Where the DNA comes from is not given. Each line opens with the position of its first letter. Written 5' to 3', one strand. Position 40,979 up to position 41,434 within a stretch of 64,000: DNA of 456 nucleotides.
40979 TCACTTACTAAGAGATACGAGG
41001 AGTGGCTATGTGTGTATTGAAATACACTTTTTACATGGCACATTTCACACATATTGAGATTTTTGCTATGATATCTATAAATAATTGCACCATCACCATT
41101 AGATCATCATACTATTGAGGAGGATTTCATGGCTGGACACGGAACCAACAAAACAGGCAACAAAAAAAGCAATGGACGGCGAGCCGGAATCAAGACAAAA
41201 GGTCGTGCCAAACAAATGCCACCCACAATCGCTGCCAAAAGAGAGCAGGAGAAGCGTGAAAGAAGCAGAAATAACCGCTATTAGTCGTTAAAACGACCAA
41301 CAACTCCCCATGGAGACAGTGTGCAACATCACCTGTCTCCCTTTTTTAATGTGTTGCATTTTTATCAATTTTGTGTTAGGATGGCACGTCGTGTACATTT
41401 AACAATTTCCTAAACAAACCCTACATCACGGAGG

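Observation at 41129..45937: Duplicated two-gene module (51-aa basic protein + 96-aa protein) bracketing a RhuM-Fic / HExxH island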

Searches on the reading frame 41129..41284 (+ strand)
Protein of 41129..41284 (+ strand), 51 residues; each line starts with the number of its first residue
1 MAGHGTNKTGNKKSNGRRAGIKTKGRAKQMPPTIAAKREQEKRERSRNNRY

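Call 8: search_protein_families(library=pfam, proteins=[window:41129-41284:+], max_evalue=0.1)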
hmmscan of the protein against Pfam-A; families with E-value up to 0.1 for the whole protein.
window:41129-41284:+ (51 aa): 0 families

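Call 10: search_protein_families(library=ncbifam, proteins=[window:41129-41284:+], max_evalue=0.1)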
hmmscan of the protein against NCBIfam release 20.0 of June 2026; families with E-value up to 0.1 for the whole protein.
window:41129-41284:+ (51 aa): 0 families

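Call 11: search_protein_families(library=padloc, proteins=[window:41129-41284:+], max_evalue=0.1)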
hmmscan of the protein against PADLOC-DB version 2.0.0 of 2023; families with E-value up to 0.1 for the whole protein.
window:41129-41284:+ (51 aa): 0 families

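Call 12: search_protein_families(library=phrogs, proteins=[window:41129-41284:+], max_evalue=0.1)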
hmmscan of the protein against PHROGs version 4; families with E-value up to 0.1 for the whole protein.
window:41129-41284:+ (51 aa): 0 families

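Call 13: search_solved_structures(query=window:41129-41284:+, max_evalue=10, show_alignments=3)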
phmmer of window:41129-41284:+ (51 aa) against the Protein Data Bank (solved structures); distinct sequences matched with E-value up to 10: 1.
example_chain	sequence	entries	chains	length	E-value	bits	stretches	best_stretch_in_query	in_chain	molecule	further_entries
7nj1_B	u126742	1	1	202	1.7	13.1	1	15-47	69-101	Securin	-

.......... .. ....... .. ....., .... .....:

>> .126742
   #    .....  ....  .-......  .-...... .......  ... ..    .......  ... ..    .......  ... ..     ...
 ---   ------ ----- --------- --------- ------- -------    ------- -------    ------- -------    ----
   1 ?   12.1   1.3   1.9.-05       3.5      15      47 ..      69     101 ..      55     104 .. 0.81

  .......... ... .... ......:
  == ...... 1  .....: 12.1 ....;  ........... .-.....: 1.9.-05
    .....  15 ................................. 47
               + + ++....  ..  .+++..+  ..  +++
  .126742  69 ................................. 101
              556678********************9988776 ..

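Call 14: find_homologous_proteins(query=window:41129-41284:+, max_evalue=0.01)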
Query window:41129-41284:+ (51 aa): 2 proteins with E <= 0.01 among 2 candidates.
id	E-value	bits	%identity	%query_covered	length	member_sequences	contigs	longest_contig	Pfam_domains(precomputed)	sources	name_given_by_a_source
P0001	9.2e-24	99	100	100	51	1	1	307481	-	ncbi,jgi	ncbi:MAG: hypothetical protein WC819_03530 [Parcubacteria group bacterium]|jgi:hypothetical protein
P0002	5.4e-17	78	80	100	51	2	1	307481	-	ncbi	ncbi:MAG: hypothetical protein WC819_03555 [Parcubacteria group bacterium]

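Call 33: find_related_loci(query=A3, collection=genome_contigs, flank=6000)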
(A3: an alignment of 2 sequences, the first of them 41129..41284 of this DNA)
Query A3 (51 aa) in genome_contigs; peptide patterns used: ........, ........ (x = any residue, [..] = any of these).
51 stretches matched a pattern, but none encodes a relative of the query by tblastn (E <= 1e-3).

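Call 34: find_related_loci(query=A3, collection=viral_contigs, flank=6000)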
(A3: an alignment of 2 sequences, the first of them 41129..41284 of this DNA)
Query A3 (51 aa) in viral_contigs; peptide patterns used: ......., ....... (x = any residue, [..] = any of these).
140 stretches matched a pattern, but none encodes a relative of the query by tblastn (E <= 1e-3).

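Call 35: find_related_loci(query=A3, collection=metagenome_contigs, flank=8000)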
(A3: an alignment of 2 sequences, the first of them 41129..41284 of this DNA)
Query A3 (51 aa) in metagenome_contigs; peptide patterns used: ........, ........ (x = any residue, [..] = any of these).
68 stretches matched a pattern, but none encodes a relative of the query by tblastn (E <= 1e-3).
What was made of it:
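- There are no homologs in any other genome, whereas r-proteins are conserved at least at family level (calls 14, 33-35).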

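Call 58: search_dna_similar(query=window:41129-41281:+, collection=phages, mode=protein, max_evalue=1)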
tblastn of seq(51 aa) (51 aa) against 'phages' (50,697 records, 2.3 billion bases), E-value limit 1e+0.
No match.

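Call 84: list_cluster_members(proteins=[P0001, P0002, P0003, P0004, P0007])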
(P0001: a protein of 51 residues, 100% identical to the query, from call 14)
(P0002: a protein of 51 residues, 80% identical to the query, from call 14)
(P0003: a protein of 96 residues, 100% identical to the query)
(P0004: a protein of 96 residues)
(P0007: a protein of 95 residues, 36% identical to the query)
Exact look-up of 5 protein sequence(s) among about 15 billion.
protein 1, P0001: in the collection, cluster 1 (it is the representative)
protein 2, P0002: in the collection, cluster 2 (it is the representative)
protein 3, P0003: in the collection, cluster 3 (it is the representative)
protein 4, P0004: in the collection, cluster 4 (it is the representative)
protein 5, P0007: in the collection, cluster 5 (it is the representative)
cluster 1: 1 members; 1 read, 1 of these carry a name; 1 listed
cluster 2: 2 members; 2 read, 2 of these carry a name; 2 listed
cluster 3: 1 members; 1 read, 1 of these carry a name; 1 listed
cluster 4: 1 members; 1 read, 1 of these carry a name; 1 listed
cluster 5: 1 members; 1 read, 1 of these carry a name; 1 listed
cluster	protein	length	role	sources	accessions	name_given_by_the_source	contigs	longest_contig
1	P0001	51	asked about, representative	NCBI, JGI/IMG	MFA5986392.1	MAG: hypothetical protein WC819_03530 [Parcubacteria group bacterium] | hypothetical protein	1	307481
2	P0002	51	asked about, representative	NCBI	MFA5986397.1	MAG: hypothetical protein WC819_03555 [Parcubacteria group bacterium]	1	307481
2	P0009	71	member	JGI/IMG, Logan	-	hypothetical protein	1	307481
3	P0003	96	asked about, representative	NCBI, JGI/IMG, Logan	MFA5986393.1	MAG: hypothetical protein WC819_03535 [Parcubacteria group bacterium] | hypothetical protein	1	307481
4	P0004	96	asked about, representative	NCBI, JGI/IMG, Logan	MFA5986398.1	MAG: hypothetical protein WC819_03560 [Parcubacteria group bacterium] | hypothetical protein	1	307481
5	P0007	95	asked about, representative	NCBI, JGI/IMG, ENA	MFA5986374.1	MAG: hypothetical protein WC819_03440 [Parcubacteria group bacterium] | hypothetical protein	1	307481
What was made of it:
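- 41129..41284 (+): Small ORF A: 51 aa, net charge +13, pI 11.8, preceded by a GGAGGA Shine-Dalgarno sequence. NCBI MFA5986392 (call 84).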

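Call 89: search_solved_structures(query=A3, max_evalue=10)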
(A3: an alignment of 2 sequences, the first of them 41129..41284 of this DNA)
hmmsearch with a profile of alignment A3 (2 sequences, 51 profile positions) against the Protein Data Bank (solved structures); distinct sequences matched with E-value up to 10: 1.
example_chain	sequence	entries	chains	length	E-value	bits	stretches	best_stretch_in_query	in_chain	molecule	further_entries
8crx_D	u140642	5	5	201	0.096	16.1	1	5-37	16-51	30S ribosomal protein S4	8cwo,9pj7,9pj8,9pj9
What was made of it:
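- Tried and rejected: The uS4 tail hit at E 0.096 (call 89) is compositional.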
